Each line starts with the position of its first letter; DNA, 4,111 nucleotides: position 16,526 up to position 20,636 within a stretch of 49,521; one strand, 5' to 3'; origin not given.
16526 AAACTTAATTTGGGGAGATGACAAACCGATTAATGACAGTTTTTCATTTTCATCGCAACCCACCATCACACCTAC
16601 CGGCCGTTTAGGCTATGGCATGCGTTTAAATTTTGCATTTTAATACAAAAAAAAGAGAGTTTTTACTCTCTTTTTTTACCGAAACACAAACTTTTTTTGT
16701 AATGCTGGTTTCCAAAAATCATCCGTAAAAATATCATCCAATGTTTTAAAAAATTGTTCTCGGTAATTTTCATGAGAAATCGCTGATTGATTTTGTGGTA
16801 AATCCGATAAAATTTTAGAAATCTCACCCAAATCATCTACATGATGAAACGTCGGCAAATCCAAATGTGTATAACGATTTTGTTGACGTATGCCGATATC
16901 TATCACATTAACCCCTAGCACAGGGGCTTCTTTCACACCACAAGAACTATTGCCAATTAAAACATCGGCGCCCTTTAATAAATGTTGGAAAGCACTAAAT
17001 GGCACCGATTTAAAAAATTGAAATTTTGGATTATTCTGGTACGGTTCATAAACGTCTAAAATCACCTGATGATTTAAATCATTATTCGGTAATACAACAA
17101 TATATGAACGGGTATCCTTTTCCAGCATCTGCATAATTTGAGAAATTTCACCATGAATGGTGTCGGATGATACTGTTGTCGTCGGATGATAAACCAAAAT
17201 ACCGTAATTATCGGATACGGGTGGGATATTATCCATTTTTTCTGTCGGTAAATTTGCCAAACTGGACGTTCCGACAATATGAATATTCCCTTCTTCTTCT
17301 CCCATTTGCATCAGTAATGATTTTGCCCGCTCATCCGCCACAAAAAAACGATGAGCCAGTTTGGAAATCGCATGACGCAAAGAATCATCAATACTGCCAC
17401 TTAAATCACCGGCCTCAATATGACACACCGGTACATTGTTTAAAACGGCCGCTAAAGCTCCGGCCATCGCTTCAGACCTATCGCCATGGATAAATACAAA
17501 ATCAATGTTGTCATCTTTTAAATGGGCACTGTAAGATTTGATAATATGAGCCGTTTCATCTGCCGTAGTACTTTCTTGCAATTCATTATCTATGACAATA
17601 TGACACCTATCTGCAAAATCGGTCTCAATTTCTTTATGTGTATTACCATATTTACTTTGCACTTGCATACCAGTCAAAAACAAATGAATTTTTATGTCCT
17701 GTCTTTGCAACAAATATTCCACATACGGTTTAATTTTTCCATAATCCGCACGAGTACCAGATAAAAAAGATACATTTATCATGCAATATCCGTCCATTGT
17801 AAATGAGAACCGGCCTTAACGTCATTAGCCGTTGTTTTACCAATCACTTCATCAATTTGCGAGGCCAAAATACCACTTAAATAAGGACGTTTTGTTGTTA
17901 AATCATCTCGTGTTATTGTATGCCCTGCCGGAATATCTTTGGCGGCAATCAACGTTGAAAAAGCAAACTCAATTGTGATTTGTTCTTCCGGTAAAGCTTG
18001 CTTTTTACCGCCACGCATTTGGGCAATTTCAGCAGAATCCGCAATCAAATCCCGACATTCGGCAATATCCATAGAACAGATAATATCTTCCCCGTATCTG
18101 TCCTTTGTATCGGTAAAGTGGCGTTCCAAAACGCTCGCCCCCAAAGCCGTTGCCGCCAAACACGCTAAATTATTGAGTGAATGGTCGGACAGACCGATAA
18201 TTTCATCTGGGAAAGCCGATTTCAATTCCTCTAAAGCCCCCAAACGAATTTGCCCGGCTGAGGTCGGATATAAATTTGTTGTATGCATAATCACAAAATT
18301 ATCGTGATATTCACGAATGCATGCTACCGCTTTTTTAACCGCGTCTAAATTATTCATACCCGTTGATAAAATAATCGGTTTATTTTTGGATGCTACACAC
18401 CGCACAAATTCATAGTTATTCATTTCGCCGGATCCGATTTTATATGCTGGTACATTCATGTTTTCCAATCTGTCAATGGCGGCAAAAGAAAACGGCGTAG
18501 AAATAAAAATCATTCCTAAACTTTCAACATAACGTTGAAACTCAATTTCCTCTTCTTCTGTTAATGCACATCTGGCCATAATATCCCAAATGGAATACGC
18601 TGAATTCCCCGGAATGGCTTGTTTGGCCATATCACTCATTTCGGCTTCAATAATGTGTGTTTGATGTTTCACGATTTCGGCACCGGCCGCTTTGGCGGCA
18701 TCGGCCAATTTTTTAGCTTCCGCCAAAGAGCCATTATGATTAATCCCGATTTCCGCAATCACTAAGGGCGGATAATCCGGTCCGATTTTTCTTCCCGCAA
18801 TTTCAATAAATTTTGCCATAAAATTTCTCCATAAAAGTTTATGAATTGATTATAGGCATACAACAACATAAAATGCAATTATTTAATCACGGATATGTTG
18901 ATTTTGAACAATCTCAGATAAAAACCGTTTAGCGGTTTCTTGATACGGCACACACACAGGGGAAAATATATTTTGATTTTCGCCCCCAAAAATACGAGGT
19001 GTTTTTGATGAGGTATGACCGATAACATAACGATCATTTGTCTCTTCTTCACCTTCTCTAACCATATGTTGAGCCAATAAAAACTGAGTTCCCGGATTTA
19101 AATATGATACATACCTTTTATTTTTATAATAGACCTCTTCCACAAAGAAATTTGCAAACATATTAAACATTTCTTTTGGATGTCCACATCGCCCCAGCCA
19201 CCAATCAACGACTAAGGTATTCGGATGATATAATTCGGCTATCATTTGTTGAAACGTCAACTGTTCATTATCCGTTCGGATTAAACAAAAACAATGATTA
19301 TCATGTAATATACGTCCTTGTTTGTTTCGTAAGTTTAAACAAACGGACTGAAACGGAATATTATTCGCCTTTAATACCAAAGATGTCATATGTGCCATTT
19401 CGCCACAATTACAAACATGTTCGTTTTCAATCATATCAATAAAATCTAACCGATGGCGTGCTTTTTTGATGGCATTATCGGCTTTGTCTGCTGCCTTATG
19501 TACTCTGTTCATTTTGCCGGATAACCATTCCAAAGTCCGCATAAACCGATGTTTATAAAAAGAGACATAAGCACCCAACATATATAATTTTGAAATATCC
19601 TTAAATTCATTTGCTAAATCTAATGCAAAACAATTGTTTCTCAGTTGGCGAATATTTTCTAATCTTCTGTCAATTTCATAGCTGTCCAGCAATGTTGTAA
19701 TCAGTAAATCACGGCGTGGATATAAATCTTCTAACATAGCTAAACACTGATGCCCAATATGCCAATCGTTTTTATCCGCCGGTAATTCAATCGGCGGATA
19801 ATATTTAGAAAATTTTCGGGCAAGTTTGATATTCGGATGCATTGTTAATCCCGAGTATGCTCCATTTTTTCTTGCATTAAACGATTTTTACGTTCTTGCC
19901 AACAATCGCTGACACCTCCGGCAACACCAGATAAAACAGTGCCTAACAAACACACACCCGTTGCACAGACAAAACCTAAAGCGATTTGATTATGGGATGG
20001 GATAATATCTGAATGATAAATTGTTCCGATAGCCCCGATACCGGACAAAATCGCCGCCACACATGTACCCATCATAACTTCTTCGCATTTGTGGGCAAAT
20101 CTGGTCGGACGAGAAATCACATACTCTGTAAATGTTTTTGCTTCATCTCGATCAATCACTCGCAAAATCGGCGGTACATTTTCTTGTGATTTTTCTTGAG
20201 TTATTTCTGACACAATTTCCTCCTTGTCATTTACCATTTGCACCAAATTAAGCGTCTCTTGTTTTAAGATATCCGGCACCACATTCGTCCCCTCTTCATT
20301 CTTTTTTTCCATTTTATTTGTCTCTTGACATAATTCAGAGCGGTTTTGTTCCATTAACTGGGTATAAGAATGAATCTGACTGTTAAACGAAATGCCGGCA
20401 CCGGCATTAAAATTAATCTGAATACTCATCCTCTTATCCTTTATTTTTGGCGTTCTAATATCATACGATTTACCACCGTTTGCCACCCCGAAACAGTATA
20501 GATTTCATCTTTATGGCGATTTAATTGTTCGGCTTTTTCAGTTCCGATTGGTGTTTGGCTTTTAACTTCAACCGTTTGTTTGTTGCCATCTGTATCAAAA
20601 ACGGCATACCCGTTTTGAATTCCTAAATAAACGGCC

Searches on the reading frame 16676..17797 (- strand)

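Call 15: search_protein_families(library=pfam, proteins=[window:16676-17797:-], max_evalue=0.001)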
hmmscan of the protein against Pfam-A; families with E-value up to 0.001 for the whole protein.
window:16676-17797:- (373 aa): 1 family
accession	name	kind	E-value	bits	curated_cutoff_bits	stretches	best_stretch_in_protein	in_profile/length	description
PF02350.25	Epimerase_2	-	6.6e-55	186.8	30.6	1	31-310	5-296/347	UDP-N-acetylglucosamine 2-epimerase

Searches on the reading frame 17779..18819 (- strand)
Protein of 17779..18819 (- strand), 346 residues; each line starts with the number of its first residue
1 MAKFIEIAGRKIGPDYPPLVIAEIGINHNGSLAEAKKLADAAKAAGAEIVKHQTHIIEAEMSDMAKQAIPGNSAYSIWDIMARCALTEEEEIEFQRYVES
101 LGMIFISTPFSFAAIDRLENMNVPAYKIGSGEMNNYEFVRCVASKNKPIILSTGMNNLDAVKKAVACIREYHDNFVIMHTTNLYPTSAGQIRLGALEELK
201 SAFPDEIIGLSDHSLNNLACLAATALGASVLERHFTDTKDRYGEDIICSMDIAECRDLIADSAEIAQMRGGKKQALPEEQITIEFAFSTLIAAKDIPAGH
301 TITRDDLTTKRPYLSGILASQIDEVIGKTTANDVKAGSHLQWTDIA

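Call 15: search_protein_families(library=pfam, proteins=[window:17779-18819:-], max_evalue=0.001)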
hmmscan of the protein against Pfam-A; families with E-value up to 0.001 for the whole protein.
window:17779-18819:- (346 aa): 2 families
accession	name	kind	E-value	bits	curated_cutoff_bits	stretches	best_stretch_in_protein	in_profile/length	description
PF03102.20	NeuB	-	1.5e-65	221.5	22.1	1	40-273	3-240/241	NeuB family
PF08666.17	SAF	-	8.1e-16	58.8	21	1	290-345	4-62/63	SAF domain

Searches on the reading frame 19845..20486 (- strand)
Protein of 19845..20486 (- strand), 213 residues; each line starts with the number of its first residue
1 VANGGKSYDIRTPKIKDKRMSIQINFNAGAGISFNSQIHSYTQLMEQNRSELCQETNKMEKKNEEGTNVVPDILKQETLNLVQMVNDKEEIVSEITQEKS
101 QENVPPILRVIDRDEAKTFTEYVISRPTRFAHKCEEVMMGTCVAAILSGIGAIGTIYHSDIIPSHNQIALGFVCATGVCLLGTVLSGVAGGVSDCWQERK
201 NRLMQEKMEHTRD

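Call 110: search_protein_families(library=pfam, proteins=[window:19845-20486:-], max_evalue=0.001)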
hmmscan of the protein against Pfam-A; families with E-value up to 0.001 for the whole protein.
window:19845-20486:- (213 aa): 1 family
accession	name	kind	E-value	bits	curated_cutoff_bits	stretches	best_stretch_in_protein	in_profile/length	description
PF12537.13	GPHR_N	-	1.9e-05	25.1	22.1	0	138-158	13-33/68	The Golgi pH Regulator (GPHR) Family N-terminal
